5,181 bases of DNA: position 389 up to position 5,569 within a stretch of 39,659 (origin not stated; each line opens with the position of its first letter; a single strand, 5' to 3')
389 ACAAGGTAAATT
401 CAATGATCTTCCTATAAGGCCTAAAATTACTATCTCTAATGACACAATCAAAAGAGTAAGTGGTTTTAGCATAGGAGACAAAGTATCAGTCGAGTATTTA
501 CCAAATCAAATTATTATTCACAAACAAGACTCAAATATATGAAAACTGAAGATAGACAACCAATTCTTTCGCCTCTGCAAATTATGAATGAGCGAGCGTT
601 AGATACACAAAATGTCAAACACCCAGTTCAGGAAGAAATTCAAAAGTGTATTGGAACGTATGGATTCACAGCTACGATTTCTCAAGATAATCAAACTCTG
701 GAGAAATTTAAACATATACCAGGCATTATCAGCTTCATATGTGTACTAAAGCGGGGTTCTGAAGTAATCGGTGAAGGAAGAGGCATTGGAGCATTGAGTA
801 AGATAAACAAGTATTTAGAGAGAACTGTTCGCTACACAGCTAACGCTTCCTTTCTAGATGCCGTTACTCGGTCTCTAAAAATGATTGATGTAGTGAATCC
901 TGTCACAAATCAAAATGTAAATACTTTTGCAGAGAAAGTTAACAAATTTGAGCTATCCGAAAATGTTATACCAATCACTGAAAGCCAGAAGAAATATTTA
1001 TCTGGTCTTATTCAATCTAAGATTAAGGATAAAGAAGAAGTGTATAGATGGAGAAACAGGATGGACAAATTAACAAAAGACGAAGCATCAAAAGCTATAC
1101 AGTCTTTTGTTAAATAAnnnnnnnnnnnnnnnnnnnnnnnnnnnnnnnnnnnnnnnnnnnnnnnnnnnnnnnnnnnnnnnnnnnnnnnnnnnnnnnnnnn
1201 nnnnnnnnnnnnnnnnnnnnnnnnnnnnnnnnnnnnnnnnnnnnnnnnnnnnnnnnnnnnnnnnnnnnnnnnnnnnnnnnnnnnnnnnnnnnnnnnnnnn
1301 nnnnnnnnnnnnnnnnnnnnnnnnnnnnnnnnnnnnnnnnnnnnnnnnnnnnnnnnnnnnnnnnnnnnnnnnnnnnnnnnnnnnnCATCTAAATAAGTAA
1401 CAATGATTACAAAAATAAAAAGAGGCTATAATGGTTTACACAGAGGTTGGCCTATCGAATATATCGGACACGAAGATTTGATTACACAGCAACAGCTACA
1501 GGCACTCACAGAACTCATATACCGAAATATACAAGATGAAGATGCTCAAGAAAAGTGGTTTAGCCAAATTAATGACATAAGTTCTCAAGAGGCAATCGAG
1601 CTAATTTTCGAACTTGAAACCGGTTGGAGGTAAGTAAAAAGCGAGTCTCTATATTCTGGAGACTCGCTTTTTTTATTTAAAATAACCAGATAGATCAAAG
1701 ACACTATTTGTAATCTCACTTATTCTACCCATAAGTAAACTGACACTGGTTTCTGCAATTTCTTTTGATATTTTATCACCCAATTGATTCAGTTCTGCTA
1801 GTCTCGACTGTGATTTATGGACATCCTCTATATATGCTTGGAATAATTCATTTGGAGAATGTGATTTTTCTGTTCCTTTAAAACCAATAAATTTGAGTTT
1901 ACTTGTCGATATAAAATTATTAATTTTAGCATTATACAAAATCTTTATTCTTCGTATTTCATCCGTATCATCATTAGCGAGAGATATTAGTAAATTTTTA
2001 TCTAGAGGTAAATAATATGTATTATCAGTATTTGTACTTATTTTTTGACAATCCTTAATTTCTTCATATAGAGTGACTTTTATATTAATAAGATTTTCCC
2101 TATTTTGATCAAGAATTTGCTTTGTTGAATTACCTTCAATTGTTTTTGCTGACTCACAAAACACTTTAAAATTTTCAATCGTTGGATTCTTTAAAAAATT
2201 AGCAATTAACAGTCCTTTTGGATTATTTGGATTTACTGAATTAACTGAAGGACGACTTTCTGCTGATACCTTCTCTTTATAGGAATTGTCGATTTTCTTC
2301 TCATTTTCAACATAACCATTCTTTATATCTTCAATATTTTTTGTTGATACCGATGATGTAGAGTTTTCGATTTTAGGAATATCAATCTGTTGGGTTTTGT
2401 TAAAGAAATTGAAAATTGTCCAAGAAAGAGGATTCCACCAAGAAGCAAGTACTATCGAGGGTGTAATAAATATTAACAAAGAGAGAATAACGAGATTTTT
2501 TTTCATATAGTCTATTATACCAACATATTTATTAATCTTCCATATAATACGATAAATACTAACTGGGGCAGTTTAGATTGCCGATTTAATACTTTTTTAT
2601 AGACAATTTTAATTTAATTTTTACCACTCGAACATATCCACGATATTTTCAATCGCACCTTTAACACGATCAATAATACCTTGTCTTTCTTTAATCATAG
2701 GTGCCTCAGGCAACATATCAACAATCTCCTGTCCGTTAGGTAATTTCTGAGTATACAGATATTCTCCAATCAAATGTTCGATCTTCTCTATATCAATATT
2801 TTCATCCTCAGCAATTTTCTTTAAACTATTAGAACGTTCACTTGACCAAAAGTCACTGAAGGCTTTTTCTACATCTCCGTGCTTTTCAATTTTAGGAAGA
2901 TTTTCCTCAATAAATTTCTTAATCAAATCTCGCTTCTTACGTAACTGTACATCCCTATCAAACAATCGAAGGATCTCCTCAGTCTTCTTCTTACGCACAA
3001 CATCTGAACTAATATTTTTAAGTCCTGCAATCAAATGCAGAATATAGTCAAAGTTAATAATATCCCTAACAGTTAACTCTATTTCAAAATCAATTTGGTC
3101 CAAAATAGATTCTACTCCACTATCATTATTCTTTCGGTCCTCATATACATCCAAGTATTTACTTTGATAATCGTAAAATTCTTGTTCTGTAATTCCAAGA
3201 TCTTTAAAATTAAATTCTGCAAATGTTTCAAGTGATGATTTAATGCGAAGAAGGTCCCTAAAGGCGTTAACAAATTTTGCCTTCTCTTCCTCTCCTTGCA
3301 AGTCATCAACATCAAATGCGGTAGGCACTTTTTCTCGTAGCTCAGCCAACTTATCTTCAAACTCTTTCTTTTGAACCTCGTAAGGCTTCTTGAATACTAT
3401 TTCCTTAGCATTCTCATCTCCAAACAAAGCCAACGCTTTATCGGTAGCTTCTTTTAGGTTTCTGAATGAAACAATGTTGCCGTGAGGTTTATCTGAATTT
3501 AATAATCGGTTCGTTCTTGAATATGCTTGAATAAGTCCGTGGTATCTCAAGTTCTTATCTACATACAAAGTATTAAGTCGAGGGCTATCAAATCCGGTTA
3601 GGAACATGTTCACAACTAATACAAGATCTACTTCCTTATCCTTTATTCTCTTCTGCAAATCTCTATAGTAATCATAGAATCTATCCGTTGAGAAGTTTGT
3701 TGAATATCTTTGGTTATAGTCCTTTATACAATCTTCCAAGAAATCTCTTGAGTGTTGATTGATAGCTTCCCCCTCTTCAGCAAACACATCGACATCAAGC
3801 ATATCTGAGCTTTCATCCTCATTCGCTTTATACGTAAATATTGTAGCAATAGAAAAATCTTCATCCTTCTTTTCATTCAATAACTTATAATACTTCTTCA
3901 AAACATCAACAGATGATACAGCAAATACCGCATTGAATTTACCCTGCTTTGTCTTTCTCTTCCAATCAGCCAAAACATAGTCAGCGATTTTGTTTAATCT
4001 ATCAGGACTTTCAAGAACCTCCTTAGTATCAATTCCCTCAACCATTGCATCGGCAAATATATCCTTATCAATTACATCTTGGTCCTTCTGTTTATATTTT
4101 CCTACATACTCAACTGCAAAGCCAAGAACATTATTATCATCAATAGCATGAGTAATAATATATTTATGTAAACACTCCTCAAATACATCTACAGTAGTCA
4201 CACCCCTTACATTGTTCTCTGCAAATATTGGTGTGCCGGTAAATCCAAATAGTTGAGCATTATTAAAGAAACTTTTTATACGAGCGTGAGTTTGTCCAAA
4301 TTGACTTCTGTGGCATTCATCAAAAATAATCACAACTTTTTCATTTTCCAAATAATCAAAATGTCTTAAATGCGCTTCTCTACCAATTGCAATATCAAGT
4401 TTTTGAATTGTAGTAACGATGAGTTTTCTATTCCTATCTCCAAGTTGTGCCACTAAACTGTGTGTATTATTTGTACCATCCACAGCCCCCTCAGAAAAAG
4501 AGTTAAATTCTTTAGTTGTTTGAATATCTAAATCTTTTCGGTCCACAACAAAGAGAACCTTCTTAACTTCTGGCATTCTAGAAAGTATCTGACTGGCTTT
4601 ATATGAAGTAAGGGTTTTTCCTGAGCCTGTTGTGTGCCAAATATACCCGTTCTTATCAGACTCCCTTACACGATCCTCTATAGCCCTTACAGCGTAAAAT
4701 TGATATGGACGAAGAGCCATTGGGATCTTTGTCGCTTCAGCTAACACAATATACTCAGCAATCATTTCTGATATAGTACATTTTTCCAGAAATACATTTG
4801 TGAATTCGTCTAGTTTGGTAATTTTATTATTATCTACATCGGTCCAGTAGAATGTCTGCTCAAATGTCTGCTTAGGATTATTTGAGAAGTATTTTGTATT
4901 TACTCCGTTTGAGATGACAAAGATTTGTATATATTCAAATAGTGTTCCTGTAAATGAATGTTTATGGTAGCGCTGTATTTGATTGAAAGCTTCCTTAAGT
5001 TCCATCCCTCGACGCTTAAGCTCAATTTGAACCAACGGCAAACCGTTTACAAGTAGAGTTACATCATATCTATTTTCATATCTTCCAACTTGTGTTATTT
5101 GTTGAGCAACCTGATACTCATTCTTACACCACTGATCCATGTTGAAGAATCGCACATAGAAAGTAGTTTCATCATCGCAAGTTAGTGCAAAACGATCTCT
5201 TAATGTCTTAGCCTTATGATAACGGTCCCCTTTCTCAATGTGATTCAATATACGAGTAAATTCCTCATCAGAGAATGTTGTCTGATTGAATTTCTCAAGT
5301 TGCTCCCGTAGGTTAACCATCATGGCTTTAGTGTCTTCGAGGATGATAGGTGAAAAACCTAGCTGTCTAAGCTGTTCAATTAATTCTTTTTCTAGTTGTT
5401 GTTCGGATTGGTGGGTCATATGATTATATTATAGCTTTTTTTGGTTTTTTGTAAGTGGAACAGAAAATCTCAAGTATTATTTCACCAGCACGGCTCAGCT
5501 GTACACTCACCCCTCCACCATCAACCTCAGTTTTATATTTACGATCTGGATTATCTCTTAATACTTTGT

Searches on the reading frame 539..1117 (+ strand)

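Call 8: search_protein_families(library=pfam, proteins=[window:539-1117:+], max_evalue=0.01)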
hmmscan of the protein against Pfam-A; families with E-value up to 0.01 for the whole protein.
window:539-1117:+ (192 aa): 1 family
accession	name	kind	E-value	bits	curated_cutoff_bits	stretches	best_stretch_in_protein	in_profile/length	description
PF14567.11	SUKH_5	-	0.0058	16.9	27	1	113-184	57-131/142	SMI1-KNR4 cell-wall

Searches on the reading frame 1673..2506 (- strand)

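Call 8: search_protein_families(library=pfam, proteins=[window:1673-2506:-], max_evalue=0.01)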
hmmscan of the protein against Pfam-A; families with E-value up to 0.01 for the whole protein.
window:1673-2506:- (277 aa): 1 family
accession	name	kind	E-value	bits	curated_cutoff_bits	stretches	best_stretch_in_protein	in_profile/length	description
PF12869.13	tRNA_anti-like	-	0.0023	18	23.5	0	11-79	9-71/146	tRNA_anti-like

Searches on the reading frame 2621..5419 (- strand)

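Call 6: search_protein_families(library=pfam, proteins=[window:2621-5419:-])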
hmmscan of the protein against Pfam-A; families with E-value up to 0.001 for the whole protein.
window:2621-5419:- (932 aa): 6 families
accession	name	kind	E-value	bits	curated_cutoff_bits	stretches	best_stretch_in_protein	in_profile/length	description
PF18766.7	SWI2_SNF2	-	4.8e-60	203.4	26.7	1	239-460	1-212/221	SWI2/SNF2 ATPase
PF12008.13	EcoR124_C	-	8.3e-59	199.7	23.1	1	675-930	1-260/260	Type I restriction and modification enzyme - subunit R C terminal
PF22679.2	T1R_D3-like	-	2.9e-58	197.2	27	1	494-654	2-158/158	Type I restriction enzyme subunit R domain 3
PF04313.20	HSDR_N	-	2.5e-38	132.4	25.1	1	4-184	2-196/198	Type I restriction enzyme R protein N terminus (HSDR_N)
PF04851.21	ResIII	-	2.8e-38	131.8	22.5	1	234-398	2-163/164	Type III restriction enzyme, res subunit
PF00270.35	DEAD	-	4.1e-09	36.8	26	1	254-398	13-161/167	DEAD/DEAH box helicase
